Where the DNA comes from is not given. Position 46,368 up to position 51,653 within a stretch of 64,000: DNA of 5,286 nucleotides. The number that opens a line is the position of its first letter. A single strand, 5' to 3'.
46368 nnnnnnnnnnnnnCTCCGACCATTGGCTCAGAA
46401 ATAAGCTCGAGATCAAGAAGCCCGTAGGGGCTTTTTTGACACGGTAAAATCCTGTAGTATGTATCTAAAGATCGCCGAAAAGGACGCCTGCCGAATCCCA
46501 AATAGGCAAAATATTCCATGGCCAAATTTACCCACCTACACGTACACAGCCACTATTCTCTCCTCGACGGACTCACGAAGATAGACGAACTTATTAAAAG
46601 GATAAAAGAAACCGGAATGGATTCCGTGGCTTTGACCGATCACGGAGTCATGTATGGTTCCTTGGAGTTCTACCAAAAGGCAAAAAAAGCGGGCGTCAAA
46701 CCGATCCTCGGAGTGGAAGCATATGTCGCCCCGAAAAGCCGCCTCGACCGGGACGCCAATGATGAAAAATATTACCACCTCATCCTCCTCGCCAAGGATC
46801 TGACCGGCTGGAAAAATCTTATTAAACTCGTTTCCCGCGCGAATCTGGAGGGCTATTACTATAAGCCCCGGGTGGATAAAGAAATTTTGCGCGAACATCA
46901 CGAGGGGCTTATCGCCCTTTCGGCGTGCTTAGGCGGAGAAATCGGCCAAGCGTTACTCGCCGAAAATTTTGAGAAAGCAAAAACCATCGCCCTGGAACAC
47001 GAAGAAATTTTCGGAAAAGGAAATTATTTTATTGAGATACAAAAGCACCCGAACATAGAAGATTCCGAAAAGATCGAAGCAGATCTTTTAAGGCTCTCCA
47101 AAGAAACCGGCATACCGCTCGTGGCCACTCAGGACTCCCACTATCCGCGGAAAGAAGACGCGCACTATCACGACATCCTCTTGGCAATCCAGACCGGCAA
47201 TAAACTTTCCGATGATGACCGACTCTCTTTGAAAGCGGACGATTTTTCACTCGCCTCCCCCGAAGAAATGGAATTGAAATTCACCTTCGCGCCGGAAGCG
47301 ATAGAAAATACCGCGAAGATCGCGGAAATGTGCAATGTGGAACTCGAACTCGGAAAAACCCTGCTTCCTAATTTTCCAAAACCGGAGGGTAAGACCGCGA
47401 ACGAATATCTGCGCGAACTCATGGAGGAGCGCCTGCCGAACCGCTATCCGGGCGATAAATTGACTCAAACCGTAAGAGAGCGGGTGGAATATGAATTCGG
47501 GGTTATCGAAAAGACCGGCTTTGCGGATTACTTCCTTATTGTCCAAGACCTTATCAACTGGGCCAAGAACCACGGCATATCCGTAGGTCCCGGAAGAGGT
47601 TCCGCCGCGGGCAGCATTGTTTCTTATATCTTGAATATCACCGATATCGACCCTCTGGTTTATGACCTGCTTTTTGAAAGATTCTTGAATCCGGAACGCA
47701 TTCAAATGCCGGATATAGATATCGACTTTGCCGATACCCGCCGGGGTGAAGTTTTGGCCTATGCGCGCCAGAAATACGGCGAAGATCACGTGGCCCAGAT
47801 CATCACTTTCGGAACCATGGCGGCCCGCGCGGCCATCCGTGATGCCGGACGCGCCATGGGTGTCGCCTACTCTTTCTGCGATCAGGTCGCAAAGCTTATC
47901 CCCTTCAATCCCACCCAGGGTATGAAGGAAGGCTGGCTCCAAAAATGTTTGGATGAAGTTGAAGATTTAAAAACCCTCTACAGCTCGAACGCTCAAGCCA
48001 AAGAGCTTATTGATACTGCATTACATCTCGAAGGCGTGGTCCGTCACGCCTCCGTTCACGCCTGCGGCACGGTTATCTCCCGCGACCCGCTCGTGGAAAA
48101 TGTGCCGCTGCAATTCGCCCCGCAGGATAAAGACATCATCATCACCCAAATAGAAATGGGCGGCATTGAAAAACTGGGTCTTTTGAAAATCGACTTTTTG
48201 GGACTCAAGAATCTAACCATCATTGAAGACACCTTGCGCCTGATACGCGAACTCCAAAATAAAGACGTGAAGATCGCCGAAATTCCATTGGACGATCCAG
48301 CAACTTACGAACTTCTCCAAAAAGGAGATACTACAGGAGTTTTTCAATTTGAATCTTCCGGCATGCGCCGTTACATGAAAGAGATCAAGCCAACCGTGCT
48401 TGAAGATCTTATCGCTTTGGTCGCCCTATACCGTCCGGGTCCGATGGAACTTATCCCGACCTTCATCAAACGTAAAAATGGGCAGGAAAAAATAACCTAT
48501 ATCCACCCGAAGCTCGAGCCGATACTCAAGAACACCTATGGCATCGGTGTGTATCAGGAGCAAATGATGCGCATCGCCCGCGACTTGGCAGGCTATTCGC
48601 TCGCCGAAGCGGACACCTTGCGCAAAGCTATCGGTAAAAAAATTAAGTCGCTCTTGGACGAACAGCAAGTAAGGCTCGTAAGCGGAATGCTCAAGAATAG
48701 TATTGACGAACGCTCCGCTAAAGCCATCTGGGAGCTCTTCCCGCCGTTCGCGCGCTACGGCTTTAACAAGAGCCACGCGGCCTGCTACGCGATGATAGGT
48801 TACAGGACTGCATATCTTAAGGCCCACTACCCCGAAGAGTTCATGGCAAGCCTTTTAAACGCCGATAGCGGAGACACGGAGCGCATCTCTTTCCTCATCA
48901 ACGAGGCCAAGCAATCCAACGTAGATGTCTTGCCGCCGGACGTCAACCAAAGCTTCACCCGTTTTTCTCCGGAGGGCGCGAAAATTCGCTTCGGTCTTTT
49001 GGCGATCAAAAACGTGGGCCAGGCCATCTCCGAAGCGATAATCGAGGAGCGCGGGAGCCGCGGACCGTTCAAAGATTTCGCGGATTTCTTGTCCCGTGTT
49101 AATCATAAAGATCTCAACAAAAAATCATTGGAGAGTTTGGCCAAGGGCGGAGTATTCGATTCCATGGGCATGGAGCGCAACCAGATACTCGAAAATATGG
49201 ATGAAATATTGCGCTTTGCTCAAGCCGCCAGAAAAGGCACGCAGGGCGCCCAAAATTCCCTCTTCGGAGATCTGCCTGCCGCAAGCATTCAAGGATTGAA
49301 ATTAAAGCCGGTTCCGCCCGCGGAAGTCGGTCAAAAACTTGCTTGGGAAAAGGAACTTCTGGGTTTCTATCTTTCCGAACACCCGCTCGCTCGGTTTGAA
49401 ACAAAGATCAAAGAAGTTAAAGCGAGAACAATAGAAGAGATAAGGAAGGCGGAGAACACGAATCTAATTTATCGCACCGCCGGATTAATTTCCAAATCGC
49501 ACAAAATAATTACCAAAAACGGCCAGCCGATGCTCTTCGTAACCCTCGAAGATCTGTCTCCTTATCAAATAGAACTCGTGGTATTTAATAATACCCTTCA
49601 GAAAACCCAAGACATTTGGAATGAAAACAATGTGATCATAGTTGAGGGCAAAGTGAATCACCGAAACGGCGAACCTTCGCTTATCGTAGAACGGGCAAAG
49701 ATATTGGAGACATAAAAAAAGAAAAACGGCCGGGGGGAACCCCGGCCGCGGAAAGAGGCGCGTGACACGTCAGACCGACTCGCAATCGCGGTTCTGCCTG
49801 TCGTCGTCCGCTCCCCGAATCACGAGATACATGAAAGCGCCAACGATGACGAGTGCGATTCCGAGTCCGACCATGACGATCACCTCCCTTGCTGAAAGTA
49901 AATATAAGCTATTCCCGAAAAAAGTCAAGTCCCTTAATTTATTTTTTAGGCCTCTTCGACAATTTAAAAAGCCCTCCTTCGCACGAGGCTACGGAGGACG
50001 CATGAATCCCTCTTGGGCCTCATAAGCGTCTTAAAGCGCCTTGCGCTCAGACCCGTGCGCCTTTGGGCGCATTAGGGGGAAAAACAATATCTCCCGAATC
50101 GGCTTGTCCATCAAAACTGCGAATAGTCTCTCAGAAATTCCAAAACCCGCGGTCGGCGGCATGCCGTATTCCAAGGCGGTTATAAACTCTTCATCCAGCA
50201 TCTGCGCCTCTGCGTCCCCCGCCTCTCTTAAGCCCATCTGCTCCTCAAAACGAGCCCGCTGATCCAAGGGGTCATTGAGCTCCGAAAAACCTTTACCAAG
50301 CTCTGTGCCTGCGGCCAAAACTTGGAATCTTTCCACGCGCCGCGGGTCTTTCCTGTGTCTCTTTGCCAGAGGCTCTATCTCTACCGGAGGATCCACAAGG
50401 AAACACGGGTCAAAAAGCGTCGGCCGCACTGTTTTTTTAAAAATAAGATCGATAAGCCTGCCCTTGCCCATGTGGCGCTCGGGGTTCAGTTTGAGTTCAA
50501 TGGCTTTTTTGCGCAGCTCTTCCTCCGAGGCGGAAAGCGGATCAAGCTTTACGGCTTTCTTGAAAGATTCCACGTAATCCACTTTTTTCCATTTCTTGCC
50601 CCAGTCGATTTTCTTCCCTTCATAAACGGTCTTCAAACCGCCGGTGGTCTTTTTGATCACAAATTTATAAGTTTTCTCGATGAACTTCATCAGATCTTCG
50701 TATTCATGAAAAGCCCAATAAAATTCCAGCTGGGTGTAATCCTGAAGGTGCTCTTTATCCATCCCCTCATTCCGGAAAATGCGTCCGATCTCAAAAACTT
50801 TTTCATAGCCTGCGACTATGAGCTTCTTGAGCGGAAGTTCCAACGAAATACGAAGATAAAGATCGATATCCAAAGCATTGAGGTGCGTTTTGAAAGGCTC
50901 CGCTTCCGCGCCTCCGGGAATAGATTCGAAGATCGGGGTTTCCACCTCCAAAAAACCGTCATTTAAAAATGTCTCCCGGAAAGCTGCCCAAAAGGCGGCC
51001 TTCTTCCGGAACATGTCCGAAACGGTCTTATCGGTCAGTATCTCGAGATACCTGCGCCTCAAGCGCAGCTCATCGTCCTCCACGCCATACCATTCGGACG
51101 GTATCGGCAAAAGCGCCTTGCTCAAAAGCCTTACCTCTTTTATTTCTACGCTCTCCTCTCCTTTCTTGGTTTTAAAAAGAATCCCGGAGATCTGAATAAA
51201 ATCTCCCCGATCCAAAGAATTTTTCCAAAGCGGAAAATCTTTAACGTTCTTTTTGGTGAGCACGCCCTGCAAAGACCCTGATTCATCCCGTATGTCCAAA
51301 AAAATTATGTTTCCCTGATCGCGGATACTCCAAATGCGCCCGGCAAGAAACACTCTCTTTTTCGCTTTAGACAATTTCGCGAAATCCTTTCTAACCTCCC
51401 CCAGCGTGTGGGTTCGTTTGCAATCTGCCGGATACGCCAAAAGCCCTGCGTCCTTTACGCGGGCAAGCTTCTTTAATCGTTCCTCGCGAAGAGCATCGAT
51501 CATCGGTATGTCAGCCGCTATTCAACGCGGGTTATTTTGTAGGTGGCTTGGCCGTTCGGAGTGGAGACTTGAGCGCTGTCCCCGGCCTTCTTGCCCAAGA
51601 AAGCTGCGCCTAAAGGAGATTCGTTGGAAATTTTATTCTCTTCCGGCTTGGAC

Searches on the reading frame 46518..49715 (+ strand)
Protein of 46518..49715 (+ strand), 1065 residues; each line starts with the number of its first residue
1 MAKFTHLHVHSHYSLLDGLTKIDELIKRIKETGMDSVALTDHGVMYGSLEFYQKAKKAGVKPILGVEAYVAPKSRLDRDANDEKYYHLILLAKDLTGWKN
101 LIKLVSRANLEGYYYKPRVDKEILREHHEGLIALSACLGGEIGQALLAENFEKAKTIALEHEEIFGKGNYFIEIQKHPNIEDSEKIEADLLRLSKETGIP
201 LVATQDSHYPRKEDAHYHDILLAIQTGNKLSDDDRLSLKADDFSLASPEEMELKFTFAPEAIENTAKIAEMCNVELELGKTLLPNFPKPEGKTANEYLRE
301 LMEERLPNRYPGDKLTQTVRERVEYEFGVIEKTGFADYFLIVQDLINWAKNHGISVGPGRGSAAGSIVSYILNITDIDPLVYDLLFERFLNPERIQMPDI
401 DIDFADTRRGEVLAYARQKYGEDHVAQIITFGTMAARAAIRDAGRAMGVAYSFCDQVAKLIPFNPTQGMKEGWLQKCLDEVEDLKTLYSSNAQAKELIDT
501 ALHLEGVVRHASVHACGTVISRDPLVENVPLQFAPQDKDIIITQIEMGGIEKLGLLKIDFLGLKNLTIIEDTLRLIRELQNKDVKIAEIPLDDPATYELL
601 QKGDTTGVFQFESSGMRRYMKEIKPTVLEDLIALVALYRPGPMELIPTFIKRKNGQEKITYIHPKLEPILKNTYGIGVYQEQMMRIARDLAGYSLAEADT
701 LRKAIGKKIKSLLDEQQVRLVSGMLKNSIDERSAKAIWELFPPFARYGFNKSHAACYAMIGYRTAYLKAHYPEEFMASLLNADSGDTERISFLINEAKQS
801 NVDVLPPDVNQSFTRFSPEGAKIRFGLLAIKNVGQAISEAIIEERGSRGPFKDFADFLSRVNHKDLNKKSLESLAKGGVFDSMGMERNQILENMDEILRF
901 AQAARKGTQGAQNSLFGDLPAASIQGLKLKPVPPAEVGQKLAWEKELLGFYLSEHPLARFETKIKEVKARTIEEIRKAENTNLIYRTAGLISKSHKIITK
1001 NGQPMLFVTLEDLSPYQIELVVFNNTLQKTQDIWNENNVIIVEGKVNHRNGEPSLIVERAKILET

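Call 8: search_protein_families(library=pfam, proteins=[window:46518-49715:+], max_evalue=0.001)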
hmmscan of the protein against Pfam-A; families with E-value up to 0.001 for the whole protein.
window:46518-49715:+ (1065 aa): 5 families
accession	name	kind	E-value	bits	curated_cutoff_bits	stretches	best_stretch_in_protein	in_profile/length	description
PF07733.18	DNA_pol3_alpha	-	3.1e-100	335.5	23.9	1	296-562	1-260/260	Bacterial DNA polymerase III alpha NTPase domain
PF17657.6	DNA_pol3_finger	-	7.3e-65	217.8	22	1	565-727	1-165/166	Bacterial DNA polymerase III alpha subunit finger domain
PF02811.25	PHP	-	2.5e-60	204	26.4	1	6-177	1-164/164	PHP domain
PF14579.12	HHH_6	-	6.4e-30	103.6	25.6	1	802-889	2-89/90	Helix-hairpin-helix motif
PF01336.31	tRNA_anti-codon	-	7.6e-11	42.2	27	1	989-1063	5-75/75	OB-fold nucleic acid binding domain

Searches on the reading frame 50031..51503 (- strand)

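Call 8: search_protein_families(library=pfam, proteins=[window:50031-51503:-], max_evalue=0.001)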
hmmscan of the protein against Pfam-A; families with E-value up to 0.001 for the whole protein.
window:50031-51503:- (490 aa): 3 families
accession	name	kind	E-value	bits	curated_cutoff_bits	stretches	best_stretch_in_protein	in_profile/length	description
PF00152.25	tRNA-synt_2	-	1.4e-68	231.7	25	1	144-478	2-307/308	tRNA synthetases class II (D, K and N)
PF01336.31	tRNA_anti-codon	-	3.4e-15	56.2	27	1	51-127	1-75/75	OB-fold nucleic acid binding domain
PF01409.25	tRNA-synt_2d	-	0.00063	19.7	19.8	0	235-279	104-150/246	tRNA synthetases class II core domain (F)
